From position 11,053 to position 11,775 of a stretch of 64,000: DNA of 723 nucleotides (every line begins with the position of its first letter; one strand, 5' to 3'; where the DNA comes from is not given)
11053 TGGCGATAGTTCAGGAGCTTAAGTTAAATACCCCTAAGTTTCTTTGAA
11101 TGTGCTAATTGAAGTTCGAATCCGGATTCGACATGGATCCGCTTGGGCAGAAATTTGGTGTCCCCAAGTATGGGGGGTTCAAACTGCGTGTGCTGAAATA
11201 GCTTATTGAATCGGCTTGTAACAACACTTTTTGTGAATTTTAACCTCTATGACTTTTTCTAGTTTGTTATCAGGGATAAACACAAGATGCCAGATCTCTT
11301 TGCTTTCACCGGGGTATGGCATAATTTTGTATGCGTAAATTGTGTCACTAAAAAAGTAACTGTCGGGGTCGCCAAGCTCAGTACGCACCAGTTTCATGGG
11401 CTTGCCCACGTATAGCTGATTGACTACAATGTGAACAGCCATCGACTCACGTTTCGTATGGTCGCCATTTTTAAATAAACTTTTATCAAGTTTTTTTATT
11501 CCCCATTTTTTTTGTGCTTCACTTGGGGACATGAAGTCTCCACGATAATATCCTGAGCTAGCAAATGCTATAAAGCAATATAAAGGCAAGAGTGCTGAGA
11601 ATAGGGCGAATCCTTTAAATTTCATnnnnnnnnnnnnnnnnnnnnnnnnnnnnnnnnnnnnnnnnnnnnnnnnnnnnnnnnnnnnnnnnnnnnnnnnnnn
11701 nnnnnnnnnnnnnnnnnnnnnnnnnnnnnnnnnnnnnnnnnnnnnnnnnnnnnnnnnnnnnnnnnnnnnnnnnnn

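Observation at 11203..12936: tRNA-abutting four-gene cassette: toxin-like / XRE pair translationally coupled to two secreted proteins, driven by a palindrome-embedded consensus promoter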

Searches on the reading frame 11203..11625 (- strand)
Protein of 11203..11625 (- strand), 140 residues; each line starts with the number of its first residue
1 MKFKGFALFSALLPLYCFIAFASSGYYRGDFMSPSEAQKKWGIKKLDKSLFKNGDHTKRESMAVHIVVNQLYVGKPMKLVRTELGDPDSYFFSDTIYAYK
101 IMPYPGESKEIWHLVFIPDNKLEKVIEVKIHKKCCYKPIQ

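Call 4: search_protein_families(library=pfam, proteins=[window:11203-11625:-], max_evalue=1)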
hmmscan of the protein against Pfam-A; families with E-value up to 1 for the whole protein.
window:11203-11625:- (140 aa): 0 families

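Call 5: search_protein_families(library=ncbifam, proteins=[window:11203-11625:-], max_evalue=1)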
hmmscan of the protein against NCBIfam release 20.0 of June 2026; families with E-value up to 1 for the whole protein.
window:11203-11625:- (140 aa): 0 families

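Call 6: search_protein_families(library=padloc, proteins=[window:11203-11625:-], max_evalue=1)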
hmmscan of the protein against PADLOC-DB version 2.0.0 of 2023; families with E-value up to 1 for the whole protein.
window:11203-11625:- (140 aa): 0 families

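Call 25: find_homologous_proteins(query=window:11203-11625:-, max_evalue=0.01)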
Query window:11203-11625:- (140 aa): 195 proteins with E <= 0.01 among 198 candidates; the best 120 are listed.
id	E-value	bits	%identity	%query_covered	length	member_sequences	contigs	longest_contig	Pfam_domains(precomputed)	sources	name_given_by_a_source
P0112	1.7e-85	302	94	100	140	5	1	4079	-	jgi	jgi:hypothetical protein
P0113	1.7e-77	276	86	100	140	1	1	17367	-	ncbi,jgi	jgi:hypothetical protein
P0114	4.5e-72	258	83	98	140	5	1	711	-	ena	-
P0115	1.5e-70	253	80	97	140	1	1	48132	-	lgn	-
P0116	9.1e-66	238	74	98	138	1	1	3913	-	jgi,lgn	-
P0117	1.1e-64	234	84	87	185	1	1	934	-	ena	-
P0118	9.6e-61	222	71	98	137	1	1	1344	-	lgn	-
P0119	1.3e-60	221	80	89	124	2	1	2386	-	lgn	-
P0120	2.1e-59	217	91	76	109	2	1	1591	-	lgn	-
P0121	5.1e-59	216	73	89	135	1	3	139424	-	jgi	jgi:hypothetical protein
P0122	7.8e-59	215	72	92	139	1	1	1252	-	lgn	-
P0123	2.3e-58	214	73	94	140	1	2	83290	-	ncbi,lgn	-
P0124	1.2e-57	212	74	90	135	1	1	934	-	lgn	-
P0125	1.3e-57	211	72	93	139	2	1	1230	-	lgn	-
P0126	3.5e-57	210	70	91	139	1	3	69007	-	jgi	jgi:hypothetical protein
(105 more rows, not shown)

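Call 27: find_related_loci(query=A2, collection=metagenome_contigs, flank=6000)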
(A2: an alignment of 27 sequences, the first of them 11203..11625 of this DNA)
Query A2 (140 aa) in metagenome_contigs; peptide patterns used: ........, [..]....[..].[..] (x = any residue, [..] = any of these).
155 stretches matched a pattern; 19 encode a relative of the query (tblastn E <= 1e-3); 19 distinct loci.
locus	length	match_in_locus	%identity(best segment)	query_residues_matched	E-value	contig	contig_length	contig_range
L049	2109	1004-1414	67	2-137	9e-62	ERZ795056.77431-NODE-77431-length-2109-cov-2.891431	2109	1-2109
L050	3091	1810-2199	69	12-137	1e-57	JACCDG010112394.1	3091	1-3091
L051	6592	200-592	64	9-136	2e-53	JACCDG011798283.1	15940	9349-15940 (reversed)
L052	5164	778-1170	67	5-137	3e-53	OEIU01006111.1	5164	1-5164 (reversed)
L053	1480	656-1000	68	24-138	7e-53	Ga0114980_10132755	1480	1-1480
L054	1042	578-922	68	24-138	3e-54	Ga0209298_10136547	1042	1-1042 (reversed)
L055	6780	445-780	69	26-137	1e-49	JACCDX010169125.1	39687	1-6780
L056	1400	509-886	62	12-137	4e-50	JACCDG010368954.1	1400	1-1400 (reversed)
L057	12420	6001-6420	57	4-137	7e-48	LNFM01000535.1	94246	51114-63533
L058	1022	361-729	62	15-137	5e-50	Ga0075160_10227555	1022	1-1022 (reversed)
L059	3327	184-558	55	8-137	5e-41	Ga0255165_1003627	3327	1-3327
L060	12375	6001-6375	55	8-137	2e-40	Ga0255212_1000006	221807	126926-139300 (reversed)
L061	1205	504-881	47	12-138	4e-38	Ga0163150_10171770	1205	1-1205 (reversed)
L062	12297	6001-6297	59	38-137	1e-34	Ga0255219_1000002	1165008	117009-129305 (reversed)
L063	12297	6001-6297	59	38-137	1e-34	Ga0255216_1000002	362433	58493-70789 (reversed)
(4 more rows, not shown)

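Call 35: find_encoding_contigs(protein=P0113, flank=6000, max_places=2)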
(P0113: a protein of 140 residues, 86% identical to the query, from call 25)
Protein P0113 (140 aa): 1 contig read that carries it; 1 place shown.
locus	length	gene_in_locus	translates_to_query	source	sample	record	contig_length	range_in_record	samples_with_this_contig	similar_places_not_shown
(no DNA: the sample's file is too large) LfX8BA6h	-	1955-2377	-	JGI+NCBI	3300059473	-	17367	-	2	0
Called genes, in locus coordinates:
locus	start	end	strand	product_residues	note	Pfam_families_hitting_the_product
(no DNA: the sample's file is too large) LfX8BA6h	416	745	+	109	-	-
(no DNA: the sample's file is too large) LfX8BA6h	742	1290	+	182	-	-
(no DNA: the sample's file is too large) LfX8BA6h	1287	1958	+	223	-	PF22322:DUF6973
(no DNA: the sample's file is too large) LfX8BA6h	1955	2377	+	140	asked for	-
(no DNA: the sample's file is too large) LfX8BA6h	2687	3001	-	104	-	PF12844:HTH_19, PF13560:HTH_31 (weak), PF01381:HTH_3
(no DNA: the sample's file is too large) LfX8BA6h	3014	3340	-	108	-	-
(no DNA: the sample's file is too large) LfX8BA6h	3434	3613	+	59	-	-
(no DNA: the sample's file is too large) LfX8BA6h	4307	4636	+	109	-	-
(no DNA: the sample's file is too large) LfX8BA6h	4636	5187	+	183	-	-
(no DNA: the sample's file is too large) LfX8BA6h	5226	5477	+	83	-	-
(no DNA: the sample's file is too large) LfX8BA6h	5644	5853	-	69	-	-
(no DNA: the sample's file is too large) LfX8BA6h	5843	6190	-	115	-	PF13564:DoxX_2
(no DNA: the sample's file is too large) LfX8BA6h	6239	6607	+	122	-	PF13564:DoxX_2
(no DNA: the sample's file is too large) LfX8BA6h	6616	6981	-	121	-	PF10985:DUF2805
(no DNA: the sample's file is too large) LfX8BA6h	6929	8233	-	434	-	PF03109:ABC1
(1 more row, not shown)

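Call 36: find_encoding_contigs(protein=P0115, flank=6000, max_places=2)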
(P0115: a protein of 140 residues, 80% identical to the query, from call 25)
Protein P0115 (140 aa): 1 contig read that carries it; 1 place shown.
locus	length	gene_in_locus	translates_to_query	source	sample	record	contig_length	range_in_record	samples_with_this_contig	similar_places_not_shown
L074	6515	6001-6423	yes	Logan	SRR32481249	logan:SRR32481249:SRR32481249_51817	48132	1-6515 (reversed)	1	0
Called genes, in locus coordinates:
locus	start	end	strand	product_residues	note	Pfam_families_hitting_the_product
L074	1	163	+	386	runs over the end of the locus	-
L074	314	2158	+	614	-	-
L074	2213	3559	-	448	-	PF13173:AAA_14, PF13635:DUF4143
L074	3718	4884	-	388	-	PF13173:AAA_14, PF13635:DUF4143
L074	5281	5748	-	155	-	-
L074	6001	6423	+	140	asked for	-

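Call 37: find_encoding_contigs(protein=P0121, flank=6000, max_places=2)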
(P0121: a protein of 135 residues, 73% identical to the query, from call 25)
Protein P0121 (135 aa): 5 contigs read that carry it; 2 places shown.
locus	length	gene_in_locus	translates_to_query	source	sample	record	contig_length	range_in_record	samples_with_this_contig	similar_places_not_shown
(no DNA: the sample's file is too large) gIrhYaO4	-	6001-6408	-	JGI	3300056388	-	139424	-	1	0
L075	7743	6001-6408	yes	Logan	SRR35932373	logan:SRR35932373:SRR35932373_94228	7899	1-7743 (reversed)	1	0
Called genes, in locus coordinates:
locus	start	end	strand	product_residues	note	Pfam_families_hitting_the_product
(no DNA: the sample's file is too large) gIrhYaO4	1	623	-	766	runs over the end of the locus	PF02463:SMC_N (weak), PF13166:AAA_13, PF13304:AAA_21 (weak)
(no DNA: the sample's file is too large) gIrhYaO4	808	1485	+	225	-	PF13365:Trypsin_2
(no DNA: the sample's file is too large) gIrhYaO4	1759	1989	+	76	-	PF13698:DUF4156 (faint)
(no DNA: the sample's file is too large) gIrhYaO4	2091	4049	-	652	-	PF05569:Peptidase_M56, PF00905:Transpeptidase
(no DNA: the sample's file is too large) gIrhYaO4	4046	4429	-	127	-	PF03965:Penicillinase_R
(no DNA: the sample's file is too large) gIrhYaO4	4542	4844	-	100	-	PF12844:HTH_19, PF13560:HTH_31, PF01381:HTH_3, PF13413:HTH_25 (weak)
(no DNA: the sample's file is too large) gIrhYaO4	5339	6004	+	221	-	PF22322:DUF6973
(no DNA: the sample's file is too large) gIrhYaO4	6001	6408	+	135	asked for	-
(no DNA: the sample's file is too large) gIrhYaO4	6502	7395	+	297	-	PF02517:Rce1-like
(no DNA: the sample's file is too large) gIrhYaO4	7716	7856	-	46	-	-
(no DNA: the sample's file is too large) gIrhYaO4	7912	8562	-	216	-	-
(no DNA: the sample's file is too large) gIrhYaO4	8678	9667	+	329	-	PF09994:T6SS_Tle1-like_cat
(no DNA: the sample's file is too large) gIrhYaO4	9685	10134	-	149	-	-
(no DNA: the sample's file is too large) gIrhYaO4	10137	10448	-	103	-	PF14076:DUF4258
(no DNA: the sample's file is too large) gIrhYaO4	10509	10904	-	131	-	-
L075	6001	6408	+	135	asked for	-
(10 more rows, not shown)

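Call 64: search_solved_structures(query=A2, max_evalue=10)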
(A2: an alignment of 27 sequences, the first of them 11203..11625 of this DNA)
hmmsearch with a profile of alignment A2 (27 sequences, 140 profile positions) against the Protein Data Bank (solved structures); distinct sequences matched with E-value up to 10: 0.

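Call 69: search_protein_families(library=pfam, alignment_id=A2, max_evalue=10)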
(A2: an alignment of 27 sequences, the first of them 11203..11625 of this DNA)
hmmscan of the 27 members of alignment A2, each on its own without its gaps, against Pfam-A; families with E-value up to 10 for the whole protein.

A. member 1, window:11203-11625:- (140 aa): 0 families

B. families by the number of members that match (of 27 scanned): 7 families
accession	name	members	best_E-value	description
PF03676.19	PHAF1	4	0.042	Phagosome assembly factor 1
PF09716.15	ETRAMP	1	0.02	Malarial early transcribed membrane protein (ETRAMP)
PF17033.10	Peptidase_M99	1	0.08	Carboxypeptidase controlling helical cell shape catalytic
PF08139.17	LPAM_1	1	0.099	Prokaryotic membrane lipoprotein lipid attachment site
PF20038.5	HTH_59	1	0.13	Helix-turn-helix domain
PF01375.23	Enterotoxin_a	1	0.15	Heat-labile enterotoxin alpha chain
PF03597.20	FixS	1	0.18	Cytochrome oxidase maturation protein cbb3-type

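Call 75: search_protein_families(library=pfam, proteins=[L050:412-633:+, L050:646-1137:+], max_evalue=0.1)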
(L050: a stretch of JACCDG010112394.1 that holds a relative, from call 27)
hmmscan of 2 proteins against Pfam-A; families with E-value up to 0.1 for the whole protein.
L050:412-633:+ (73 aa): 1 family
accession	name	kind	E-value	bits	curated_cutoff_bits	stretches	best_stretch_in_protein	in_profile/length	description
PF14076.12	DUF4258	-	1.4e-05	25.7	25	1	4-71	2-61/71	Domain of unknown function (DUF4258)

L050:646-1137:+ (163 aa): 2 families
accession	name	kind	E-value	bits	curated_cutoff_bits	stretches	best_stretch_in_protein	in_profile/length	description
PF15731.11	MqsA_antitoxin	-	2.6e-05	24.8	30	1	1-82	1-81/131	Antitoxin component of bacterial toxin-antitoxin system, MqsA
PF13560.12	HTH_31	-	0.0087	16.8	27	1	72-106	3-37/64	Helix-turn-helix domain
